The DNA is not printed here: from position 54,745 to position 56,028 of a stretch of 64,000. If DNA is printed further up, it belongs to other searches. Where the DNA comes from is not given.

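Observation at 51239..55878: etfB and etfA separated by a PLP-dependent Cys/Met-metabolism enzyme, downstream of a B12-domain-less methylmalonyl-CoA mutase subunit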

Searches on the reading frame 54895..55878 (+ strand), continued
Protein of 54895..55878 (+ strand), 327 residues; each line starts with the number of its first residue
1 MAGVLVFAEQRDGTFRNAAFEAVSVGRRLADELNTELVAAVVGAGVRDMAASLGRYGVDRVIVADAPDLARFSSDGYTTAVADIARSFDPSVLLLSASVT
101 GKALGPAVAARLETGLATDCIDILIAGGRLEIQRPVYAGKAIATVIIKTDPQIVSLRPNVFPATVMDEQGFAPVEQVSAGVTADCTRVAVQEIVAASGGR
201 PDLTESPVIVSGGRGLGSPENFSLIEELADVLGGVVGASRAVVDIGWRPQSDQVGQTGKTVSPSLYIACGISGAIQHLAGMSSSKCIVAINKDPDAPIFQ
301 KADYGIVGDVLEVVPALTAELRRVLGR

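Call 42: find_encoding_contigs(protein=P0127, flank=9000, max_places=1)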
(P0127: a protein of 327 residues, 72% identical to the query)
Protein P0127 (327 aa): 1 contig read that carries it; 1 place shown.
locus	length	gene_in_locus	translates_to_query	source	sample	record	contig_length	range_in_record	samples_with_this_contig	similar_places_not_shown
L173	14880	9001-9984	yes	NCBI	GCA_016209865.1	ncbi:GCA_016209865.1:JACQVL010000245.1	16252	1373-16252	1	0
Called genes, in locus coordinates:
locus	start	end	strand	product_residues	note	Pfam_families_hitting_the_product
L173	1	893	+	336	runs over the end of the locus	PF02615:Ldh_2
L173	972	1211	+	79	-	-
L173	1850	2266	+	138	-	-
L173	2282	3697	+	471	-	PF07731:Cu-oxidase_2 (weak), PF07732:Cu-oxidase_3, PF00394:Cu-oxidase (weak), PF07731:Cu-oxidase_2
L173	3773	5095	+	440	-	PF02321:OEP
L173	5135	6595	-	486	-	-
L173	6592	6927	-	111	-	PF01740:STAS, PF13466:STAS_2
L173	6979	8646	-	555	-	PF16697:Yop-YscD_cpl, PF00498:FHA, PF01590:GAF, PF13185:GAF_2, PF13492:GAF_3 (weak), PF07228:SpoIIE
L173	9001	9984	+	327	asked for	PF01012:ETF, PF00766:ETF_alpha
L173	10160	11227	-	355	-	PF00154:RecA_N, PF08423:Rad51, PF06745:ATPase (weak), PF27531:MT3502_N (faint), PF01637:ATPase_2 (weak), PF21096:RecA_C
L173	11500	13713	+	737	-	-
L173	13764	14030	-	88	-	PF06769:YoeB_toxin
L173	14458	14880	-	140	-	PF13860:FlgD_ig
